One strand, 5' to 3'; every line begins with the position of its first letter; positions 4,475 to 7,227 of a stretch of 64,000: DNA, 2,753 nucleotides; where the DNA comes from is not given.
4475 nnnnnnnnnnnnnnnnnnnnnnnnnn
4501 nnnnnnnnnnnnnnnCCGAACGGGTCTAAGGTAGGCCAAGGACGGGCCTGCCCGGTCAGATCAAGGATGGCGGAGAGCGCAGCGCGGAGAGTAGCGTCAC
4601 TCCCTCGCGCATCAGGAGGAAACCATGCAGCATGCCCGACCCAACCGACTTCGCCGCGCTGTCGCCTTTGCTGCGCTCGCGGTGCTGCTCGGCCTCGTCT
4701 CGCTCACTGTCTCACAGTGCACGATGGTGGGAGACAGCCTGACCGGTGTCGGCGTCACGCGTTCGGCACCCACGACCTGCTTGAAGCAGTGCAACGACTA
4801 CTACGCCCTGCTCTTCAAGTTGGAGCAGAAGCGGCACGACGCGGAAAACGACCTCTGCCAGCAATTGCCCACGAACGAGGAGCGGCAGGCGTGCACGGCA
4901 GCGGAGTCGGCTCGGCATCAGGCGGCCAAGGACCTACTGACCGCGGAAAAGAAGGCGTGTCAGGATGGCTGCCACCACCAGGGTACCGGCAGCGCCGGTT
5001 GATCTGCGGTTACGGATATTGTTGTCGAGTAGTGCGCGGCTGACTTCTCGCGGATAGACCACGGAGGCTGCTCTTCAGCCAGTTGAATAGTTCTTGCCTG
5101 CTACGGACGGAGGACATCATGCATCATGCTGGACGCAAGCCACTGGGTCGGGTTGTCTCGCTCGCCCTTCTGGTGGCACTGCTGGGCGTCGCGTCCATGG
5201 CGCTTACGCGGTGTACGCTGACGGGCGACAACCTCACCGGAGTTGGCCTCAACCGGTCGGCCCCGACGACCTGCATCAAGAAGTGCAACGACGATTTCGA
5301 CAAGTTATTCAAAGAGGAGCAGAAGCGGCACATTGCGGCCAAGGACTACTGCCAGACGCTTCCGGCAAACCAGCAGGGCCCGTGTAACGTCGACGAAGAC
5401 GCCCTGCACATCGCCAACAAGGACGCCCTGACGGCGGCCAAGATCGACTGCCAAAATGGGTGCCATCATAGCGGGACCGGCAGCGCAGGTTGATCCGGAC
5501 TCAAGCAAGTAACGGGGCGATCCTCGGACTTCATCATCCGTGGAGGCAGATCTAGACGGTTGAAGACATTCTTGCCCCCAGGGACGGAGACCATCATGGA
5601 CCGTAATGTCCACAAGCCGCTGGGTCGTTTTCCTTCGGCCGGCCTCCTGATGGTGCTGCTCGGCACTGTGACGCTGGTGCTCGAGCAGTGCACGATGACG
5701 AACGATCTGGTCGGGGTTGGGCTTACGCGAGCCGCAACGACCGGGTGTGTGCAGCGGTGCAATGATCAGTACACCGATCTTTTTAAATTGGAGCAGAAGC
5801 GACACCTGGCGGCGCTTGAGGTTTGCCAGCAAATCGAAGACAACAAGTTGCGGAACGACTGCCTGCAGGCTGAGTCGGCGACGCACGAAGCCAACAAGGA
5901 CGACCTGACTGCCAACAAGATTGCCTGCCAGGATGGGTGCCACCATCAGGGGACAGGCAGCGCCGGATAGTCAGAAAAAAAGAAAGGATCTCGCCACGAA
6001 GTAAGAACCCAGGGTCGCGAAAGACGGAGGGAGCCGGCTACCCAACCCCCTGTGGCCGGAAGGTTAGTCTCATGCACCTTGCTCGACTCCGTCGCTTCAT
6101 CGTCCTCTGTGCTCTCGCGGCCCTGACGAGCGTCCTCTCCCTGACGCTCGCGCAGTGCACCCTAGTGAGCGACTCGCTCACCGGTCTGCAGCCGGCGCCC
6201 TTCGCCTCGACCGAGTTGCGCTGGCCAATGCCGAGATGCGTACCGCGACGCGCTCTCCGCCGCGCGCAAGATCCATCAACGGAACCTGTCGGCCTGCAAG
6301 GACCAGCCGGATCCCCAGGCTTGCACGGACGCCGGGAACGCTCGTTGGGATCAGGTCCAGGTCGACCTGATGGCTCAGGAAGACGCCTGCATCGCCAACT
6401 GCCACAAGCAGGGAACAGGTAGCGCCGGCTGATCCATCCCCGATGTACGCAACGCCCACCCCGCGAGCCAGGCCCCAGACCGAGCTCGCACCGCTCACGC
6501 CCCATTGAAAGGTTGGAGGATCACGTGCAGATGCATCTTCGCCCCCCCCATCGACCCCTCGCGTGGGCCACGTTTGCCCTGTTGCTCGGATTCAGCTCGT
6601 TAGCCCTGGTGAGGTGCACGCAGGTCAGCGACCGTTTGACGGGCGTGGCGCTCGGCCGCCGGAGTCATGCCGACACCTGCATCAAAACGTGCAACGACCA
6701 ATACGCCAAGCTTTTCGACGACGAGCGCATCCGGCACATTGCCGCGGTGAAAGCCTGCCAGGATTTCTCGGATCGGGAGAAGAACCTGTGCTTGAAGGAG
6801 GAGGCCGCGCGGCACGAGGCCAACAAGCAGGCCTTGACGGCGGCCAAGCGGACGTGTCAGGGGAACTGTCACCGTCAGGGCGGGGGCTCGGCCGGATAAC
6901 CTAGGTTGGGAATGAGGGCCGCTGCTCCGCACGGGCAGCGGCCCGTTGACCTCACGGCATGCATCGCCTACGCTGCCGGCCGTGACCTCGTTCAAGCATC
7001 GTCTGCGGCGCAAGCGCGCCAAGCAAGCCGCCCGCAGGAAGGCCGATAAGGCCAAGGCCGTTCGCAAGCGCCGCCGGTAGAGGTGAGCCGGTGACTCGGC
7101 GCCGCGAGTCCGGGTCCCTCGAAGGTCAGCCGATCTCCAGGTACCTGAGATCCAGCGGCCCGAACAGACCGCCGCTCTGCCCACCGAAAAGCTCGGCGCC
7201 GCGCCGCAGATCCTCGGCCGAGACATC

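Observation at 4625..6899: Tandem array of five paralogous small exported Cys/His-rich proteins with an invariant C-terminal C-x3-C-H..G.GSAG tail, family not recognised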

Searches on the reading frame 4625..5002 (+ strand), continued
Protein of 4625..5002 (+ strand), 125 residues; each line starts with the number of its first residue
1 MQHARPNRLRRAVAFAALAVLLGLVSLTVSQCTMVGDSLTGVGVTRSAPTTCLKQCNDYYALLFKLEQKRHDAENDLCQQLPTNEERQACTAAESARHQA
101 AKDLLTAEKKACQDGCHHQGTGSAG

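Call 47: search_protein_families(library=pfam, proteins=[L004:6165-6614:+, L011:2823-3662:+, L001:8755-9579:+, L001:9590-10069:+, L004:1976-3994:+, L001:3856-4152:+], max_evalue=0.01)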
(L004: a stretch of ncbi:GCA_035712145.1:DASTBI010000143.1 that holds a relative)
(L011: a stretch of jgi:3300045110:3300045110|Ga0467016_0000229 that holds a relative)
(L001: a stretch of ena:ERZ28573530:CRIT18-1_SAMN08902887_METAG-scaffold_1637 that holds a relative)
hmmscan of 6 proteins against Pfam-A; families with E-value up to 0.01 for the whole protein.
L004:6165-6614:+ (149 aa): 1 family
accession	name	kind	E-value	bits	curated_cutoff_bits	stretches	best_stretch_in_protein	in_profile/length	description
PF22478.1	DUF6982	-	9.9e-26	90.8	24.5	1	4-132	2-131/134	Family of unknown function (DUF6982)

L011:2823-3662:+ (279 aa): 5 families
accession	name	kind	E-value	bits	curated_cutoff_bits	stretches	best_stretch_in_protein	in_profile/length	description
PF08614.16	ATG16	-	0.00023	21.8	33.7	1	27-183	7-166/200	Autophagy protein 16 (ATG16)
PF11559.13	ADIP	-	0.00067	20.2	34.3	1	85-156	60-131/151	Afadin- and alpha -actinin-Binding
PF05377.16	FlaC_arch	-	0.0037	18.1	27.8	0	99-130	1-32/55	Flagella accessory protein C (FlaC)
PF00261.25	Tropomyosin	-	0.0041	17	38.6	1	97-169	5-77/242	Tropomyosin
PF05531.17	NPV_P10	-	0.0095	16.8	29.8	0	113-164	19-66/75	Nucleopolyhedrovirus P10 protein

L001:8755-9579:+ (274 aa): 1 family
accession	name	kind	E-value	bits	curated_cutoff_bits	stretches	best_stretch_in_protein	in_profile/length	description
PF00041.27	fn3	-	0.0033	18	25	1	39-116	10-79/84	Fibronectin type III domain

L001:9590-10069:+ (159 aa): 0 families

L004:1976-3994:+ (672 aa): 1 family
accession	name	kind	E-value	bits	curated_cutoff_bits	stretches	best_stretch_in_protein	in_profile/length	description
PF06082.17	YjbH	-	1.6e-14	54.1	24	1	463-587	5-118/658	Exopolysaccharide biosynthesis protein YbjH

L001:3856-4152:+ (98 aa): 0 families

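Call 58: list_cluster_members(proteins=[P0175, P0183, P0193, P0197, P0201, P0208, P0215, P0228, P0244, P0267])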
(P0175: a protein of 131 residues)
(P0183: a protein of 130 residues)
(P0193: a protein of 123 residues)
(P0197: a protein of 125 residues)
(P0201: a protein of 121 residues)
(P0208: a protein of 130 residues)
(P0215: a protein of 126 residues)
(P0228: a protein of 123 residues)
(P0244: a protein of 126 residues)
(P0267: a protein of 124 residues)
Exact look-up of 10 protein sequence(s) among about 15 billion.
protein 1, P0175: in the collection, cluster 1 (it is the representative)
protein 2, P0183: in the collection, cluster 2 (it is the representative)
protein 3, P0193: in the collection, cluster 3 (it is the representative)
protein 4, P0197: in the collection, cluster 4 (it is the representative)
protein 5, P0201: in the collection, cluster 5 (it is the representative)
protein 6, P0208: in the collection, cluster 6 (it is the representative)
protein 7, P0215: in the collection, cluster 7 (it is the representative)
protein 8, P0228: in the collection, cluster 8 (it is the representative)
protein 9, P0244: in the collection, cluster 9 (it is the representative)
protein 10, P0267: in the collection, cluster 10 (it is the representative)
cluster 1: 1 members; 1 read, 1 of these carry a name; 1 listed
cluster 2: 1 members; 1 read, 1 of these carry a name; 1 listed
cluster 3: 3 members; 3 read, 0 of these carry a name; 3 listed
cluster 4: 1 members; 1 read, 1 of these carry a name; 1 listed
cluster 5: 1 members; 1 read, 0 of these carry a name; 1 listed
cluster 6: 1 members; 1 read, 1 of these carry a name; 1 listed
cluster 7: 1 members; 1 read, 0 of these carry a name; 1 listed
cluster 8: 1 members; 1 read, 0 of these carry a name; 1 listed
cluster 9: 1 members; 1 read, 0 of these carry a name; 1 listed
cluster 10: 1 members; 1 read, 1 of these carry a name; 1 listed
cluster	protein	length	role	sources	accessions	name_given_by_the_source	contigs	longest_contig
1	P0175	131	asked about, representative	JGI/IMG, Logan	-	hypothetical protein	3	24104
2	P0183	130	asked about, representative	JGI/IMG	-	hypothetical protein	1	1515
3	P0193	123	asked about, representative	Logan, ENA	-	-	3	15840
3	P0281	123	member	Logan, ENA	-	-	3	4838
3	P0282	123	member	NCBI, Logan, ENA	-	-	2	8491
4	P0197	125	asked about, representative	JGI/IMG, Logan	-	hypothetical protein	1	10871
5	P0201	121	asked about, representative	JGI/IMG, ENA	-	-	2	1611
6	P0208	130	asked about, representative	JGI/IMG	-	hypothetical protein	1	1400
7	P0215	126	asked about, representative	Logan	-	-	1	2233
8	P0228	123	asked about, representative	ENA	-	-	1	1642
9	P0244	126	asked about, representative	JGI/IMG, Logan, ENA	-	-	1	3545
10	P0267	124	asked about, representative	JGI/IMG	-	hypothetical protein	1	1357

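Call 59: find_encoding_contigs(protein=P0175, flank=8000, max_places=2)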
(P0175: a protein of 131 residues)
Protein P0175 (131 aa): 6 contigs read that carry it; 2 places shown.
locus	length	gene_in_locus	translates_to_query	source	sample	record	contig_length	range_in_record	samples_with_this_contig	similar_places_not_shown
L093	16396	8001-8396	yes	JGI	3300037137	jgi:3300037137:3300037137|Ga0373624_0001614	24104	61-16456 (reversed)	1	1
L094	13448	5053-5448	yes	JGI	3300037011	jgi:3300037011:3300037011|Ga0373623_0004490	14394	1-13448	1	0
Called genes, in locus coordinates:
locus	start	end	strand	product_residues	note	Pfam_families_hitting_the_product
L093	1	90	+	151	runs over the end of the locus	PF00293:NUDIX, PF14815:NUDIX_4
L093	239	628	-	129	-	-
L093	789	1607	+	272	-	PF12483:GIDE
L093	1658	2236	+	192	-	PF04011:LemA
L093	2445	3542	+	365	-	PF01408:GFO_IDH_MocA, PF22725:GFO_IDH_MocA_C3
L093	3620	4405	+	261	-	-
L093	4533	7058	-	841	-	PF02190:LON_substr_bdg, PF00004:AAA, PF07728:AAA_5 (weak), PF22667:Lon_lid, PF05362:Lon_C, PF13541:ChlI (weak)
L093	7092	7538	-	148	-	PF00011:HSP20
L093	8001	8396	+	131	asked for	-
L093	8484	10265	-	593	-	PF00501:AMP-binding, PF23562:AMP-binding_C_3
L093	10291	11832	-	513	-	PF25653:HMG-CoA_red_N, PF00368:HMG-CoA_red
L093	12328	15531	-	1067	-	PF13860:FlgD_ig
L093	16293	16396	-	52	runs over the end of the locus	-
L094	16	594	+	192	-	PF22725:GFO_IDH_MocA_C3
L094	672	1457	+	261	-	-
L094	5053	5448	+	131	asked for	-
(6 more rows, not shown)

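Call 60: find_encoding_contigs(protein=P0193, flank=8000, max_places=2)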
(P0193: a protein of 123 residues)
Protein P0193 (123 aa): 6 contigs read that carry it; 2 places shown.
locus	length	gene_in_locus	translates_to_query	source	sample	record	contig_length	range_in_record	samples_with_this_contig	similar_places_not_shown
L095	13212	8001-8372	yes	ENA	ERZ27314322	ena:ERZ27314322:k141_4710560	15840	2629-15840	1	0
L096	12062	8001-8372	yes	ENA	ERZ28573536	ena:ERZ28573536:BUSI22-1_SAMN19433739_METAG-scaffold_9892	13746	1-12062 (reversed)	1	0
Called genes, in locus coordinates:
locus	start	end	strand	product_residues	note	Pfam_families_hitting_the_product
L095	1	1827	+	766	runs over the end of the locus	PF01590:GAF (weak), PF13492:GAF_3 (weak), PF07228:SpoIIE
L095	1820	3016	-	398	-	PF07995:GSDH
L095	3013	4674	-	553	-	-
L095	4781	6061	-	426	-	PF00463:ICL, PF13714:PEP_mutase, PF00463:ICL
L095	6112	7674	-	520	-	PF01274:MS_TIM-barrel, PF20659:MS_C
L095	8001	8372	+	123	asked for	-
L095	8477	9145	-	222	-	PF05036:SPOR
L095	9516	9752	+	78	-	PF00313:CSD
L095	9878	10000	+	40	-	-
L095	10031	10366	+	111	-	PF04945:YHS (faint)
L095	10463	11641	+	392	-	PF05977:MFS_3, PF07690:MFS_1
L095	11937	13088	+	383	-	PF00686:CBM_20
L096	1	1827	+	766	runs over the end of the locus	PF01590:GAF (weak), PF13492:GAF_3 (weak), PF07228:SpoIIE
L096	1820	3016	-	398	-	PF07995:GSDH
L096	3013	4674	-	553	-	-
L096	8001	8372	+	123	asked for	-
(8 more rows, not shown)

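Call 61: find_encoding_contigs(protein=P0197, flank=8000, max_places=2)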
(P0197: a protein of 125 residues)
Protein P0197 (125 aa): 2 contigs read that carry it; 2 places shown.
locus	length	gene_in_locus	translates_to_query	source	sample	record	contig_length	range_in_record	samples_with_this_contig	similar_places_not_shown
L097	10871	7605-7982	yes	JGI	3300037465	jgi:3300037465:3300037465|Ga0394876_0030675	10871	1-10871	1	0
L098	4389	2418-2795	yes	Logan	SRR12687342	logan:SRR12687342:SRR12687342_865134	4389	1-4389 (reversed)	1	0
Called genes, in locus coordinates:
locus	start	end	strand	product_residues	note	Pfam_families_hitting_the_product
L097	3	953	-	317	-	?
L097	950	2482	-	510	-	-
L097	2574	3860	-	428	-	PF00463:ICL, PF13714:PEP_mutase, PF00463:ICL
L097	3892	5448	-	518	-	PF03328:HpcH_HpaI (faint), PF01274:MS_TIM-barrel, PF20659:MS_C (weak)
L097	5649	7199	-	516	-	-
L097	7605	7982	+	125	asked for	-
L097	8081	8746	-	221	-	PF05036:SPOR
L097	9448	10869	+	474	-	?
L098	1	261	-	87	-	?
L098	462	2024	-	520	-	-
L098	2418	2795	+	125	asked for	-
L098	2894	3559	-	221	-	PF05036:SPOR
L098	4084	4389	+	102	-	?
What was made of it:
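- Distant members are monocistronic with long upstream regions (calls 59-61).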

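Call 69: search_protein_families(library=padloc, proteins=[window:4625-5002:+], max_evalue=0.1)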
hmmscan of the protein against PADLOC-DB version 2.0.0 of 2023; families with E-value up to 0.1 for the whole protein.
window:4625-5002:+ (125 aa): 0 families

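Call 70: search_protein_families(library=phrogs, proteins=[window:4625-5002:+], max_evalue=0.1)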
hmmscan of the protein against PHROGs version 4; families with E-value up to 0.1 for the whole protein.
window:4625-5002:+ (125 aa): 0 families

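Call 74: search_protein_families(library=ncbifam, proteins=[L004:6165-6614:+, L004:1976-3994:+], max_evalue=1)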
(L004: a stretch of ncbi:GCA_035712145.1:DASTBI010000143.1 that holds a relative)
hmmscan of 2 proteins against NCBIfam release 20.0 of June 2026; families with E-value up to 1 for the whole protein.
L004:6165-6614:+ (149 aa): 0 families

L004:1976-3994:+ (672 aa): 0 families

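Call 76: find_homologous_proteins(query=L093:4533-7058:-, max_evalue=1e-100)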
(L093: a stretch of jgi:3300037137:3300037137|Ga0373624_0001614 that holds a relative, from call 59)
Query L093:4533-7058:- (841 aa): 8000 proteins with E <= 1e-100 among 8000 candidates; the best 120 are listed.
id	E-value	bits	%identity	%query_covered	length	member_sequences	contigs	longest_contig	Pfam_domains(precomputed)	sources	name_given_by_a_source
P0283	0.0e+0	1424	77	99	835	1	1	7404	PF02190.23,PF05362.20,PF00004.36,PF22667.3,PF07728.21,PF13541.13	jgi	jgi:ATP-dependent Lon protease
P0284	0.0e+0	1401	76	98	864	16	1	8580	PF02190.23,PF05362.20,PF00004.36,PF22667.3,PF07728.21,PF13541.13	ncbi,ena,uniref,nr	ncbi:MAG: endopeptidase La [Candidatus Eisenbacteria bacterium]|uniref:Lon protease n=1 Tax=Eiseniib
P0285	0.0e+0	1360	75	95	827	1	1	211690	PF02190.23,PF05362.20,PF00004.36,PF22667.3,PF07728.21,PF13541.13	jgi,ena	jgi:ATP-dependent Lon protease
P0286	0.0e+0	1349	76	94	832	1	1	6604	PF02190.23,PF05362.20,PF00004.36,PF22667.3,PF07728.21,PF13541.13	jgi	jgi:ATP-dependent Lon protease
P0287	0.0e+0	1340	78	92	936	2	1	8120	PF02190.23,PF05362.20,PF00004.36,PF22667.3,PF07728.21,PF13541.13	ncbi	-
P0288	0.0e+0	1336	77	93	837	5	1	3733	PF02190.23,PF05362.20,PF00004.36,PF22667.3,PF07728.21,PF13541.13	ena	-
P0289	0.0e+0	1334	78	92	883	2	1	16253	PF02190.23,PF05362.20,PF00004.36,PF22667.3,PF07728.21,PF13541.13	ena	-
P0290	0.0e+0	1331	73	98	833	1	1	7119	PF02190.23,PF05362.20,PF00004.36,PF22667.3,PF13541.13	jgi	jgi:ATP-dependent Lon protease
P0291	0.0e+0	1330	73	97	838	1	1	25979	PF02190.23,PF05362.20,PF00004.36,PF22667.3,PF07728.21,PF13541.13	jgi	jgi:ATP-dependent Lon protease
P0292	0.0e+0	1329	77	91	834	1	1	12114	PF02190.23,PF05362.20,PF00004.36,PF22667.3,PF07728.21,PF13541.13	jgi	-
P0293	0.0e+0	1326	76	92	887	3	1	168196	PF02190.23,PF05362.20,PF00004.36,PF22667.3,PF07728.21,PF13541.13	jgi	jgi:ATP-dependent Lon protease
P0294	0.0e+0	1319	75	96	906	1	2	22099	PF02190.23,PF05362.20,PF00004.36,PF22667.3,PF07728.21,PF13541.13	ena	-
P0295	0.0e+0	1315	77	91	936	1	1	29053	PF02190.23,PF05362.20,PF00004.36,PF22667.3,PF07728.21,PF13541.13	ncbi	-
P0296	0.0e+0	1307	76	91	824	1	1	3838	PF02190.23,PF05362.20,PF00004.36,PF22667.3,PF07728.21,PF13541.13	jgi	jgi:ATP-dependent Lon protease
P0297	0.0e+0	1306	76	93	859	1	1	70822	PF02190.23,PF05362.20,PF00004.36,PF22667.3,PF07728.21,PF13541.13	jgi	jgi:ATP-dependent Lon protease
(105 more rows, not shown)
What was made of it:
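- The Lon protease next to a distant member is 76% identical to Eisenbacteria Lon (call 76).
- Tried and rejected: Taxonomy was inferred from a neighbouring Lon gene instead (call 76).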

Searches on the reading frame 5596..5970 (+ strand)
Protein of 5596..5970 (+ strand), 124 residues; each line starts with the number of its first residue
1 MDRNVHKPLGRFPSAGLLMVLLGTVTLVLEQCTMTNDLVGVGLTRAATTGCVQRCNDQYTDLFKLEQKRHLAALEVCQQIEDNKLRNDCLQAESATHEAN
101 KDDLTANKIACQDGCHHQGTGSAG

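Call 4: search_protein_families(library=pfam, proteins=[window:5596-5970:+], max_evalue=1)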
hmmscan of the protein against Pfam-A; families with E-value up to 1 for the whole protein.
window:5596-5970:+ (124 aa): 3 families
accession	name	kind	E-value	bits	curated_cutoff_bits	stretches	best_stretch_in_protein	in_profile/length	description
PF10828.13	DUF2570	-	0.035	14.5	26.6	1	12-93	2-78/108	Protein of unknown function (DUF2570)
PF03137.26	OATP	-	0.044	12.5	25.8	1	17-118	372-458/545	Organic Anion Transporter Polypeptide (OATP) family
PF04702.17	Vicilin_N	-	0.51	10.6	26.7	0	51-119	33-107/147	Vicilin N terminal region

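Call 5: search_protein_families(library=ncbifam, proteins=[window:5596-5970:+], max_evalue=1)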
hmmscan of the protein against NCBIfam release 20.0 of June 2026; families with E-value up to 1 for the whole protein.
window:5596-5970:+ (124 aa): 0 families

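Call 69: search_protein_families(library=padloc, proteins=[window:5596-5970:+], max_evalue=0.1)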
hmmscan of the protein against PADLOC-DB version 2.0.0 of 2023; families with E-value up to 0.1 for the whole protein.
window:5596-5970:+ (124 aa): 0 families

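Call 70: search_protein_families(library=phrogs, proteins=[window:5596-5970:+], max_evalue=0.1)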
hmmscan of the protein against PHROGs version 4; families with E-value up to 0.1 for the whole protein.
window:5596-5970:+ (124 aa): 0 families

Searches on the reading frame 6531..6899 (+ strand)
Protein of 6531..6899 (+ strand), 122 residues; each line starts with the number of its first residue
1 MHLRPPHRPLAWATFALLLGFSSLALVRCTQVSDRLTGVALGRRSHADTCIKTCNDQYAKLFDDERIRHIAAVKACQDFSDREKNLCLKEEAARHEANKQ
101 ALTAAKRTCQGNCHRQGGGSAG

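Call 4: search_protein_families(library=pfam, proteins=[window:6531-6899:+], max_evalue=1)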
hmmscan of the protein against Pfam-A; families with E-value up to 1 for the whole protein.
window:6531-6899:+ (122 aa): 1 family
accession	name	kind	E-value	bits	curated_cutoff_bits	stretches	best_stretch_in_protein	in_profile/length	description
PF03137.26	OATP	-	0.0096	14.7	25.8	1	12-115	370-457/545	Organic Anion Transporter Polypeptide (OATP) family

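Call 5: search_protein_families(library=ncbifam, proteins=[window:6531-6899:+], max_evalue=1)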
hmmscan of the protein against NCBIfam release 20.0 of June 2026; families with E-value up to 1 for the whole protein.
window:6531-6899:+ (122 aa): 0 families

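Call 69: search_protein_families(library=padloc, proteins=[window:6531-6899:+], max_evalue=0.1)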
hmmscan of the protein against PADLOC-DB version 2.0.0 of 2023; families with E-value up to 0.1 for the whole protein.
window:6531-6899:+ (122 aa): 0 families

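Call 70: search_protein_families(library=phrogs, proteins=[window:6531-6899:+], max_evalue=0.1)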
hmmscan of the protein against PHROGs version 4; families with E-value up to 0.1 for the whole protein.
window:6531-6899:+ (122 aa): 1 family
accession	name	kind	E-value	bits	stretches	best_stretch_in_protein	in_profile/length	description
phrog_21382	-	unknown function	0.022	15.3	1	14-112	97-198/242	-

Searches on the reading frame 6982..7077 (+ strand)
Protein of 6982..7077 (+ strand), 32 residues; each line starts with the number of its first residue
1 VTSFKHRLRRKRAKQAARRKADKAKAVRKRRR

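Call 74: search_protein_families(library=ncbifam, proteins=[window:6982-7077:+], max_evalue=1)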
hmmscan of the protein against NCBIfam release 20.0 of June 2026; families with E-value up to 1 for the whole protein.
seq(32 aa): 0 families
